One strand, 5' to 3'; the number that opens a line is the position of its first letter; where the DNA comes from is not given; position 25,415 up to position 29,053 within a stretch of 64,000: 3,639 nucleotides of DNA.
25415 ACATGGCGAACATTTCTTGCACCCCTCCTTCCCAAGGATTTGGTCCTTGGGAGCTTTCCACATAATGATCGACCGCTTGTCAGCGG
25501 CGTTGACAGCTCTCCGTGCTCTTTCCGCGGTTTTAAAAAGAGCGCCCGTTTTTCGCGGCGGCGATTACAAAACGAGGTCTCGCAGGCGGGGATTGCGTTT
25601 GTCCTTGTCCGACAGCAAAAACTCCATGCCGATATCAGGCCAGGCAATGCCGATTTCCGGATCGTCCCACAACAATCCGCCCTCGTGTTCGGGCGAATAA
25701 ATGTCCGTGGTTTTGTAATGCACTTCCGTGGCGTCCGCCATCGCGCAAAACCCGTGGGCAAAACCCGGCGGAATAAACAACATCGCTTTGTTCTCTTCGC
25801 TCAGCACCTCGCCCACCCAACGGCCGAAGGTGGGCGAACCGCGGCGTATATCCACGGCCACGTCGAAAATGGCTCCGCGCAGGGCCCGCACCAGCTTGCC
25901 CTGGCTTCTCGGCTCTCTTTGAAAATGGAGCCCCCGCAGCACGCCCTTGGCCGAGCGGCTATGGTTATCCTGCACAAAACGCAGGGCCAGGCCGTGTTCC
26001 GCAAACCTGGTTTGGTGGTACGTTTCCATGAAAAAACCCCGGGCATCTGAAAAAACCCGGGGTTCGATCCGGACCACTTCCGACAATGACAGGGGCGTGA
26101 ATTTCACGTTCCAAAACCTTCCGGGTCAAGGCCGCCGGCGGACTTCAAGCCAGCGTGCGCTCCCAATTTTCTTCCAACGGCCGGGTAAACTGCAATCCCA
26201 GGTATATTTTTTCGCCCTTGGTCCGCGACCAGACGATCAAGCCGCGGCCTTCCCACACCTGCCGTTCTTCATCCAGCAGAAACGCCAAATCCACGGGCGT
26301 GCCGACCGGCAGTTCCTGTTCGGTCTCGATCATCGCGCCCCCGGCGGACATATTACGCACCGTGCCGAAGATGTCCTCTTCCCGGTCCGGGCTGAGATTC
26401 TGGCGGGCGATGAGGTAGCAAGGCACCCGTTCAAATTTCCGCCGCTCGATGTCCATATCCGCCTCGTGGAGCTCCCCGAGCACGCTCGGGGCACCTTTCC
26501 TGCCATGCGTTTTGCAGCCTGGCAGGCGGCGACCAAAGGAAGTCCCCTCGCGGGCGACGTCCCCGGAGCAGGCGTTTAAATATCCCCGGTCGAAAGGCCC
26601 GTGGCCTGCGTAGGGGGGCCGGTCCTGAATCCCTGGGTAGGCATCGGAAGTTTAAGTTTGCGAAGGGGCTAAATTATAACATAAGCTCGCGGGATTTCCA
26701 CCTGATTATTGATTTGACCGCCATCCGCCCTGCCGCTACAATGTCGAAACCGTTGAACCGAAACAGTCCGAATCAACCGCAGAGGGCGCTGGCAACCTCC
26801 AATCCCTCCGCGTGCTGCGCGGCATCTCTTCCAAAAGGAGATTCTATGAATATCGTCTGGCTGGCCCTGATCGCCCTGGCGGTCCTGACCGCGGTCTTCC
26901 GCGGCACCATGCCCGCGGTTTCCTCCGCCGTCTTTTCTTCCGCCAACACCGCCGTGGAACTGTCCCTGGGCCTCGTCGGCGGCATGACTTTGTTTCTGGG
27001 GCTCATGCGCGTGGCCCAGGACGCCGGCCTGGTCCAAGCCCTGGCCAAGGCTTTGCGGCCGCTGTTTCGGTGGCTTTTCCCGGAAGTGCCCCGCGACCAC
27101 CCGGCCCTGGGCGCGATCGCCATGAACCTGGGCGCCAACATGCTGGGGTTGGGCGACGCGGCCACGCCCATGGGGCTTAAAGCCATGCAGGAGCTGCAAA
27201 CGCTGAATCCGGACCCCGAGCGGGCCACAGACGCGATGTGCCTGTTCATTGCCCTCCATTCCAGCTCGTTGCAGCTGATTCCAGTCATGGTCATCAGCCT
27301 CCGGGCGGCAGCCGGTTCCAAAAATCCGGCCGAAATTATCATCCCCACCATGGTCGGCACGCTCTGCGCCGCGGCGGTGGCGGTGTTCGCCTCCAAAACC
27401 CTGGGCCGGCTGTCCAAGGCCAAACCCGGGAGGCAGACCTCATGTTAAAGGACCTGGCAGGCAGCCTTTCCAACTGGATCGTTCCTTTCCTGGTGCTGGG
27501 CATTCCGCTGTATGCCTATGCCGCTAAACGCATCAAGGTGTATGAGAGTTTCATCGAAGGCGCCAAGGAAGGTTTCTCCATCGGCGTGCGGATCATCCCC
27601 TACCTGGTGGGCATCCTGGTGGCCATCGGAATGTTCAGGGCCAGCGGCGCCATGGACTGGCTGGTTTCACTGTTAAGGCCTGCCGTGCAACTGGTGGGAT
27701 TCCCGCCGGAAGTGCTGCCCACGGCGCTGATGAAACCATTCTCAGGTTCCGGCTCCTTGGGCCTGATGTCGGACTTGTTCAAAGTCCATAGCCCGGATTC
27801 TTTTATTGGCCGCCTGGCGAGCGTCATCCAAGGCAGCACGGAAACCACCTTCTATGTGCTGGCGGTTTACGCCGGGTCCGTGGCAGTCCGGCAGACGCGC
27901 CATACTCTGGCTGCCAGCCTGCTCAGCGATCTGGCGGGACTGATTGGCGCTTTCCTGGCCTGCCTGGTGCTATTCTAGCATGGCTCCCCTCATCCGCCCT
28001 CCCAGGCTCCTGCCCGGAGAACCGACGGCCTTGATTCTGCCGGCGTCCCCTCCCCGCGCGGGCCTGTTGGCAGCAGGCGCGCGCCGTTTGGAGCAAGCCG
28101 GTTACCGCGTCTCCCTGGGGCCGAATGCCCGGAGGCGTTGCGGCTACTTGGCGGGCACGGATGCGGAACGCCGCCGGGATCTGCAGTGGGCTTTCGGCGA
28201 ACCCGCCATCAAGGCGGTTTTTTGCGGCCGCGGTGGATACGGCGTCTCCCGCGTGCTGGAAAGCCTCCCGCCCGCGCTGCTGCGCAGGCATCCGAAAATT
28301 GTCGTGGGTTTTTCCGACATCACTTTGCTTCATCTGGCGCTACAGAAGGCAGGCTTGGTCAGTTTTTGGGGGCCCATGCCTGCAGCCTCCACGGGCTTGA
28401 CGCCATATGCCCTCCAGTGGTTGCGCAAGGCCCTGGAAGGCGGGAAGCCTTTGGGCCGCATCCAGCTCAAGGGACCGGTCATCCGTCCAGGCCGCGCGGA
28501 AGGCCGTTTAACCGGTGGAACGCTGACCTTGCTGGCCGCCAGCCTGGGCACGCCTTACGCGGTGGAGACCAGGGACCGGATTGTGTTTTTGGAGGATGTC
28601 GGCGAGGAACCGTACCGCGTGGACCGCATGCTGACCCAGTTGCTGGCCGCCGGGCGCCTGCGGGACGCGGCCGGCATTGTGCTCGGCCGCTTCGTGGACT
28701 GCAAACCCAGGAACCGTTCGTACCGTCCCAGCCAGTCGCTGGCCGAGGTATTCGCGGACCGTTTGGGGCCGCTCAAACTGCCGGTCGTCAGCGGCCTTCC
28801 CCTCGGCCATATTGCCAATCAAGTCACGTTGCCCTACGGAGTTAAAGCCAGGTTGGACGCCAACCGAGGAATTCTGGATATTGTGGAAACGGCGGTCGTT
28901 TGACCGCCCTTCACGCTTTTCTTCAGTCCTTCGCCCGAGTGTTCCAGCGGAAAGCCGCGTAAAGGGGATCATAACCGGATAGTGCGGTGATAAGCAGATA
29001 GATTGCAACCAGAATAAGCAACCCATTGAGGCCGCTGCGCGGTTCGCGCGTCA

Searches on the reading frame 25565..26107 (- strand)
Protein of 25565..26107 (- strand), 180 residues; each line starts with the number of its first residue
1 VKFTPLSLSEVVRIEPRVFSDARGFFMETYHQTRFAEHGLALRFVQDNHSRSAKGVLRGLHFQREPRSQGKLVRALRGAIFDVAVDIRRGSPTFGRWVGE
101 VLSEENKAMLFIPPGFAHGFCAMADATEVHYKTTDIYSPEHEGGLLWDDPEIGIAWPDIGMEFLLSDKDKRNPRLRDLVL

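Call 24: search_protein_families(library=pfam, proteins=[window:25565-26107:-], max_evalue=0.001)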
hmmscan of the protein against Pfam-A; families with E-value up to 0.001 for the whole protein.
window:25565-26107:- (180 aa): 1 family
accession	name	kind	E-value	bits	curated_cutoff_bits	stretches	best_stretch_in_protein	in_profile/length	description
PF00908.23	dTDP_sugar_isom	-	1.6e-73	246.4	27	1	6-177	2-168/168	dTDP-4-dehydrorhamnose 3,5-epimerase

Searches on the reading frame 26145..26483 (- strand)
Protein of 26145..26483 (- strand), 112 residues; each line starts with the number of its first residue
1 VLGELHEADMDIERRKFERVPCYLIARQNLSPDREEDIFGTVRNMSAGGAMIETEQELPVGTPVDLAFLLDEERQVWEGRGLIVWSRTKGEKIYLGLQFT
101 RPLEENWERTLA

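Call 24: search_protein_families(library=pfam, proteins=[window:26145-26483:-], max_evalue=0.001)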
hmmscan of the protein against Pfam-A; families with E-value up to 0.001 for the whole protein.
window:26145-26483:- (112 aa): 1 family
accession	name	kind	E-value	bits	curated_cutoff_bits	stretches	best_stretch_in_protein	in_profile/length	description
PF07238.19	PilZ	-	6.6e-15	55.7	22.5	1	13-110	1-95/102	PilZ domain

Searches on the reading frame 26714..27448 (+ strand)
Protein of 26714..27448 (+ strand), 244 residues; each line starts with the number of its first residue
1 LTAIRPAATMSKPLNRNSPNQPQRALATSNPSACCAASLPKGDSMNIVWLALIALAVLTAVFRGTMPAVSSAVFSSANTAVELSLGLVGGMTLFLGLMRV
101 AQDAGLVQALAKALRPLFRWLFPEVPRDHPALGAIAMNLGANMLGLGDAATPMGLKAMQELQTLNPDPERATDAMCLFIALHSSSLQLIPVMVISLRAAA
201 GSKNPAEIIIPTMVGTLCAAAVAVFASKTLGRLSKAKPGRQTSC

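Call 24: search_protein_families(library=pfam, proteins=[window:26714-27448:+], max_evalue=0.001)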
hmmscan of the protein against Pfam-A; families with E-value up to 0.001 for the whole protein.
window:26714-27448:+ (244 aa): 1 family
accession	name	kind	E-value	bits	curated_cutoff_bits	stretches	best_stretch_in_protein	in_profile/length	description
PF07670.19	Gate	-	8.6e-14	52.3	29.6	1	88-195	5-100/104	Nucleoside recognition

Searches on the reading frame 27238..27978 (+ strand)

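Call 22: search_protein_families(library=pfam, proteins=[window:27238-27978:+], max_evalue=0.001)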
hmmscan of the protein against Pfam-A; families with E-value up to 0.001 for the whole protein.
window:27238-27978:+ (246 aa): 1 family
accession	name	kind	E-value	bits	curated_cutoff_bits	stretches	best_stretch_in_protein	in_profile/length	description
PF07670.19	Gate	-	5.6e-14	52.9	29.6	1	117-216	2-102/104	Nucleoside recognition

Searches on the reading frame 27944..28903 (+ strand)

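Call 22: search_protein_families(library=pfam, proteins=[window:27944-28903:+], max_evalue=0.001)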
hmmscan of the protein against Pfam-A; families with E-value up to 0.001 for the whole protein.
window:27944-28903:+ (319 aa): 2 families
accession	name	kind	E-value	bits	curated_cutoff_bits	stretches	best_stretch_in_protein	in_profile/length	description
PF17676.7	Peptidase_S66C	-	6.1e-38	130.5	23.7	1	186-304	1-120/120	LD-carboxypeptidase C-terminal domain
PF02016.21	Peptidase_S66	-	5.7e-32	110.8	25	1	30-143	3-121/121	LD-carboxypeptidase N-terminal domain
